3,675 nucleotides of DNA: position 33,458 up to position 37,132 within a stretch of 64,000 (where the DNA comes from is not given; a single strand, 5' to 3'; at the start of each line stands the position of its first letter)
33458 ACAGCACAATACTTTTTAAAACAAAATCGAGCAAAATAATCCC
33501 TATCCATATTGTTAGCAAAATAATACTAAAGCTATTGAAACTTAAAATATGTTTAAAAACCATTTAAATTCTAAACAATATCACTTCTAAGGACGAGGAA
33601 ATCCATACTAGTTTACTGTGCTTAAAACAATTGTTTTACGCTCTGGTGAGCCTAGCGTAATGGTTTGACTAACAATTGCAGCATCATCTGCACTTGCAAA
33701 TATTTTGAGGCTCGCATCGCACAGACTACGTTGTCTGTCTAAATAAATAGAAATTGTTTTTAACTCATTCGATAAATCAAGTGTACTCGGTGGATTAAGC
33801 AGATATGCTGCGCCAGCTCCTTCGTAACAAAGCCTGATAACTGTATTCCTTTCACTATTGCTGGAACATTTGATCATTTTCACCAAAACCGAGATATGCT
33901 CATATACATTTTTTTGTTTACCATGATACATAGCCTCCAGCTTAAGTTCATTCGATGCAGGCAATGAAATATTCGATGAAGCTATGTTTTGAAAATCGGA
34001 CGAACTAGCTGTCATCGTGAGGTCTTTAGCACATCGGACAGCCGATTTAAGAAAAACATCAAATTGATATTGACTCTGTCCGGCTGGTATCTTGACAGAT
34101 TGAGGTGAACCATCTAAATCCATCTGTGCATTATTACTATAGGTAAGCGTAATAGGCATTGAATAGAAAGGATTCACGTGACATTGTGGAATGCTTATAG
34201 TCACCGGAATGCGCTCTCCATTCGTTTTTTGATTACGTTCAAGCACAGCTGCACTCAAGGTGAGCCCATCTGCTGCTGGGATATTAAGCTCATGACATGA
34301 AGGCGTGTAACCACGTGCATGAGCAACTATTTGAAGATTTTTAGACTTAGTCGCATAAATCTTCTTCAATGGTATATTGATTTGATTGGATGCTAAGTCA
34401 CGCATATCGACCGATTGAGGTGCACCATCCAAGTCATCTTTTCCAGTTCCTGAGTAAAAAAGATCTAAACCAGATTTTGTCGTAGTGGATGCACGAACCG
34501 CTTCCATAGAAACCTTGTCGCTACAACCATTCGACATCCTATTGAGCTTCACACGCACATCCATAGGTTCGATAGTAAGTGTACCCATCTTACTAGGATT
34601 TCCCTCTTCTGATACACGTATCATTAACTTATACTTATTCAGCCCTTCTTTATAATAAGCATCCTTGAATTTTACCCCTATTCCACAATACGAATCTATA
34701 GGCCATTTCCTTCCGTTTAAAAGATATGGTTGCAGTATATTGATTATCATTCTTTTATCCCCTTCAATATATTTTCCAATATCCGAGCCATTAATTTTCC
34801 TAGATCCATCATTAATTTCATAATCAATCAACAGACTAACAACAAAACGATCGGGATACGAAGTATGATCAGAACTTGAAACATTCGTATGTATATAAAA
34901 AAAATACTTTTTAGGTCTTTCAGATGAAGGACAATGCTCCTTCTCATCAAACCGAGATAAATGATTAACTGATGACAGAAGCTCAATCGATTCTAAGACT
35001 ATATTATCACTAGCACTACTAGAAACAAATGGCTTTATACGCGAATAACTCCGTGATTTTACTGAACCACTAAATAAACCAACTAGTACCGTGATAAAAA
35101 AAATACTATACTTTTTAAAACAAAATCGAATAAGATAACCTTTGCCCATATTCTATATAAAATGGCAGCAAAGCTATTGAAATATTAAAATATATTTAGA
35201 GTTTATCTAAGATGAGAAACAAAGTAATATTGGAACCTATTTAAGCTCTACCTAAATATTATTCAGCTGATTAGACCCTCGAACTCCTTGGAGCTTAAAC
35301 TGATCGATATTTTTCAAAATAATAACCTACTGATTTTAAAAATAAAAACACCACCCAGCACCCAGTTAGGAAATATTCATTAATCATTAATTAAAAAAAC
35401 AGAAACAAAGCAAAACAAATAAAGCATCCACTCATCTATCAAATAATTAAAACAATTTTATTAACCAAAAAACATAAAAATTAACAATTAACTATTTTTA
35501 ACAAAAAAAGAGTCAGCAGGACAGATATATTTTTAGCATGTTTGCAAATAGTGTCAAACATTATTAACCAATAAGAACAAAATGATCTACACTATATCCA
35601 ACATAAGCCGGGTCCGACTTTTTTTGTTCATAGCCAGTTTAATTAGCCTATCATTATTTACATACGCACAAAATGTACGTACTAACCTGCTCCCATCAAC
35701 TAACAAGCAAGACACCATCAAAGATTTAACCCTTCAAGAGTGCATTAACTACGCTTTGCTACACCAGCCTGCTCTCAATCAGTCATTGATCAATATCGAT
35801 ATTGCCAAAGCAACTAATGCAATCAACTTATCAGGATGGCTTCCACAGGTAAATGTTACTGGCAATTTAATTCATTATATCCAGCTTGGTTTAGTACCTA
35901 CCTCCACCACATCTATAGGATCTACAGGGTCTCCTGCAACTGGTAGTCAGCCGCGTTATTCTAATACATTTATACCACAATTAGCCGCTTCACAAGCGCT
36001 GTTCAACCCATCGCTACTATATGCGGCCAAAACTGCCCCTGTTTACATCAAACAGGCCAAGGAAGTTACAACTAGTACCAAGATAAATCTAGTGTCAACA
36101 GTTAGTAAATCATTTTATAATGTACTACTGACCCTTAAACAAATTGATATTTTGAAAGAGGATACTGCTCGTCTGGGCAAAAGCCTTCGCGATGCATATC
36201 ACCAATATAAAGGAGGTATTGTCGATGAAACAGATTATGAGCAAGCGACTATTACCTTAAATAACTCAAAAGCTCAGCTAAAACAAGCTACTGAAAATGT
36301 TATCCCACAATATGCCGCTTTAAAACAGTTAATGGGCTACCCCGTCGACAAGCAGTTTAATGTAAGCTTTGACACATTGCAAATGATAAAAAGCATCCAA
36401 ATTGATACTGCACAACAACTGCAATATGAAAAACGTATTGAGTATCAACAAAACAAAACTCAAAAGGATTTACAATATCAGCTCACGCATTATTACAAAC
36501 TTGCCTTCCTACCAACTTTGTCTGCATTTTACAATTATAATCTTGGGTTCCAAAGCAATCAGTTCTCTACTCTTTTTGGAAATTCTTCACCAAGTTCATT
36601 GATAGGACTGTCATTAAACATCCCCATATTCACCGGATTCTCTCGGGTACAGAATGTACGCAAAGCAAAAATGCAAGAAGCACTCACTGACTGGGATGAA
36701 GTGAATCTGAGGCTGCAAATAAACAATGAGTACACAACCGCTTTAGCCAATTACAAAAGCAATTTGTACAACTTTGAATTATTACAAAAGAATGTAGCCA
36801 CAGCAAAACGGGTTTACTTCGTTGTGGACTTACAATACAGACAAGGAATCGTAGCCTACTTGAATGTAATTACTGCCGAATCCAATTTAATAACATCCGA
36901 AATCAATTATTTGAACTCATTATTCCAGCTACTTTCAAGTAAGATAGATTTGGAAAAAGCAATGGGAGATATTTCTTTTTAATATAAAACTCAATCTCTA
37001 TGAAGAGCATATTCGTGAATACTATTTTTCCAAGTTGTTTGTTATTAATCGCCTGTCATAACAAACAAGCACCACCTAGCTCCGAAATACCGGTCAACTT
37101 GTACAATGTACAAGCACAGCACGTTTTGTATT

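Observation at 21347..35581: Single-strand 14-kb surface-protein locus: cassettes interleaved with repeat proteins that share one unclassified domain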

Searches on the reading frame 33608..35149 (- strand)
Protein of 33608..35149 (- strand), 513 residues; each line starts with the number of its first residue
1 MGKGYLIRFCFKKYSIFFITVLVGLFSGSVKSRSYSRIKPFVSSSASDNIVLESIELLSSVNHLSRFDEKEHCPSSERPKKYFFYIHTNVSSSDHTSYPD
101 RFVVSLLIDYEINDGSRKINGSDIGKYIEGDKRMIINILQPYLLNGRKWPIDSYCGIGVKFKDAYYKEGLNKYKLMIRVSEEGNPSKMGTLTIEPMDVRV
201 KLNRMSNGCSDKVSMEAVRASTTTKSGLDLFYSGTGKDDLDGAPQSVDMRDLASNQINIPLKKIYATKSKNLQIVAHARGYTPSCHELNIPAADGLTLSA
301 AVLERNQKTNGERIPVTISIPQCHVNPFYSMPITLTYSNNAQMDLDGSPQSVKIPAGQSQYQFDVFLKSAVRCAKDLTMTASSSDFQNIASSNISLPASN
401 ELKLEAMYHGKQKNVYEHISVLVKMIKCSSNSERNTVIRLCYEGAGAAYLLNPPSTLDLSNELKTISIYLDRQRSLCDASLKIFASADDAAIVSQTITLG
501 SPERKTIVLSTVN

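Call 4: search_protein_families(library=pfam, proteins=[window:33608-35149:-], max_evalue=0.1)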
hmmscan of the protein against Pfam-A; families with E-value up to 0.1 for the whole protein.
window:33608-35149:- (513 aa): 1 family
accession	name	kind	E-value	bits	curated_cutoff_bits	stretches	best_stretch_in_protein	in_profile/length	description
PF16397.10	DUF5006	-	0.0036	16.9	34.1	1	254-400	103-243/263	Domain of unknown function (DUF5006)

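Call 6: search_protein_families(library=ncbifam, proteins=[window:33608-35149:-], max_evalue=1)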
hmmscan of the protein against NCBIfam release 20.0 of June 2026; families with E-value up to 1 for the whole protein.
window:33608-35149:- (513 aa): 0 families

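Call 84: search_protein_families(library=padloc, proteins=[window:33608-35149:-], max_evalue=0.01)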
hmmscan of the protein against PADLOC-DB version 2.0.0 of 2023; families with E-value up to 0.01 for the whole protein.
window:33608-35149:- (513 aa): 0 families

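Call 85: search_protein_families(library=phrogs, proteins=[window:33608-35149:-], max_evalue=0.01)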
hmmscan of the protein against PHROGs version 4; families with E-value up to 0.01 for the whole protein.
window:33608-35149:- (513 aa): 0 families

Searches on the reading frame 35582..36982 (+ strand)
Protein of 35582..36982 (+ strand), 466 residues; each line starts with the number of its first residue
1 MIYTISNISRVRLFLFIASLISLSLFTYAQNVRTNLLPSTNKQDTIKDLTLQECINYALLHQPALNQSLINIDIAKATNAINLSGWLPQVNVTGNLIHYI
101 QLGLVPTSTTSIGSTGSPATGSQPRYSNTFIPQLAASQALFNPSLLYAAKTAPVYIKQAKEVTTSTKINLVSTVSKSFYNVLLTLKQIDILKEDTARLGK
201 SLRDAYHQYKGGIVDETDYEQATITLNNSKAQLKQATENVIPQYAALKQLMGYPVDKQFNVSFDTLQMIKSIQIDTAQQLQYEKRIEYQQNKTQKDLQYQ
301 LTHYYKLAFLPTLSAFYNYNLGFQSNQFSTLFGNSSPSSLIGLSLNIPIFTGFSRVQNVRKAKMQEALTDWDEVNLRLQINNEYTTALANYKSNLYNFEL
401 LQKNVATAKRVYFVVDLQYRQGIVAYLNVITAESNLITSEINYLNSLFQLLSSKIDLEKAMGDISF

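Call 44: search_protein_families(library=pfam, proteins=[window:35582-36982:+], max_evalue=0.00001)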
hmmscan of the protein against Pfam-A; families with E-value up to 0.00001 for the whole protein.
window:35582-36982:+ (466 aa): 1 family
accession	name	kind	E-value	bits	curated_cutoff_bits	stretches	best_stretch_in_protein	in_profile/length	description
PF02321.23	OEP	-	8.1e-48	163.1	22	2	275-462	2-187/187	Outer membrane efflux protein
